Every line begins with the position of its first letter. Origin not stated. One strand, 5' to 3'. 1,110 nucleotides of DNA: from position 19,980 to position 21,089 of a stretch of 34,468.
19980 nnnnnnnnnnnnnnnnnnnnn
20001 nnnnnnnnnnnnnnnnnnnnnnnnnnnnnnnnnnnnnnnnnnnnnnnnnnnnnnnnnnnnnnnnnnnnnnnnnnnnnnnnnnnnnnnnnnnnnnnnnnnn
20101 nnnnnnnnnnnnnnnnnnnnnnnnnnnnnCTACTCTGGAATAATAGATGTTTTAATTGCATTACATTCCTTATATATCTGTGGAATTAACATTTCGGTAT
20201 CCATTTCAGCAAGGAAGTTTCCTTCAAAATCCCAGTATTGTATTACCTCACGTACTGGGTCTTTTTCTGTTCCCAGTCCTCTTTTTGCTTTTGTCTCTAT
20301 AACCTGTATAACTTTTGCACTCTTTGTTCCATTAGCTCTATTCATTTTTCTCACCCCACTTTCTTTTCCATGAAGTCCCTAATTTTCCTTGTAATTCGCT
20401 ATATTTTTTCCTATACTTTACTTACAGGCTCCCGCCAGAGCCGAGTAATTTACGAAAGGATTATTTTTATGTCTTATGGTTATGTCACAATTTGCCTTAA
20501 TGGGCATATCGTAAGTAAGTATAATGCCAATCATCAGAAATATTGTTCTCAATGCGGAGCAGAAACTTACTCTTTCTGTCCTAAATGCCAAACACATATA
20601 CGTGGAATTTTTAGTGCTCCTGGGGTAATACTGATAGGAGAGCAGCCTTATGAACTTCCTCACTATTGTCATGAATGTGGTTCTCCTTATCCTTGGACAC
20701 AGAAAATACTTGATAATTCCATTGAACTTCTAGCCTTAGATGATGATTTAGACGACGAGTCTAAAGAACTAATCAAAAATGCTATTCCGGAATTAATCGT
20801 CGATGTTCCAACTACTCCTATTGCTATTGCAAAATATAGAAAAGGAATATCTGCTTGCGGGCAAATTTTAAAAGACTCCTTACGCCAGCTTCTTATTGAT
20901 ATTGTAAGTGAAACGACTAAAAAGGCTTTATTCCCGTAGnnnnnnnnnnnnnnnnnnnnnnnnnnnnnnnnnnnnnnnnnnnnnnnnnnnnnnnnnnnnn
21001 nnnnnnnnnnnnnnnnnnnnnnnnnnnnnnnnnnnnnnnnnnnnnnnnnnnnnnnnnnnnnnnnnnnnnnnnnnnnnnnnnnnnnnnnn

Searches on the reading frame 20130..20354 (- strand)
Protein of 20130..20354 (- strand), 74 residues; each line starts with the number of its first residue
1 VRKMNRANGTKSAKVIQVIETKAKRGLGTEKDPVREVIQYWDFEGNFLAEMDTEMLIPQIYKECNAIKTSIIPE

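Call 28: search_protein_families(library=pfam, proteins=[window:20130-20354:-], max_evalue=0.01)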
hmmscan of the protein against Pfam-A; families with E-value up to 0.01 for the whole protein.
window:20130-20354:- (74 aa): 0 families

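Call 29: search_protein_families(library=phrogs, proteins=[window:20130-20354:-], max_evalue=0.001)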
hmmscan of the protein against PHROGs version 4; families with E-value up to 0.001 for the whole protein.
window:20130-20354:- (74 aa): 1 family
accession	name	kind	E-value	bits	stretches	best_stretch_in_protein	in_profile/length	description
phrog_14088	-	unknown function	7.9e-18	65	1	4-52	1-49/56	-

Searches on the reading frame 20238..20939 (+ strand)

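Call 28: search_protein_families(library=pfam, proteins=[window:20238-20939:+], max_evalue=0.01)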
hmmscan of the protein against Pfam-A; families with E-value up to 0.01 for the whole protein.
window:20238-20939:+ (233 aa): 2 families
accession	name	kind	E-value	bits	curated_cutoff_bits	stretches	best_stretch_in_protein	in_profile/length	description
PF10083.14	DUF2321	-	3.4e-45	153.9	24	1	81-230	3-156/157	Uncharacterized protein conserved in bacteria (DUF2321)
PF12773.13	DZR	-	0.00045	20.8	27.3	1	95-121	7-34/45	Double zinc ribbon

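Call 29: search_protein_families(library=phrogs, proteins=[window:20238-20939:+], max_evalue=0.001)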
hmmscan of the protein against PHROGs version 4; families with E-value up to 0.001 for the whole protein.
window:20238-20939:+ (233 aa): 1 family
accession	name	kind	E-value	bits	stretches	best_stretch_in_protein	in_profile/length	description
phrog_16447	-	unknown function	1.4e-55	188.5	1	83-233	7-159/160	-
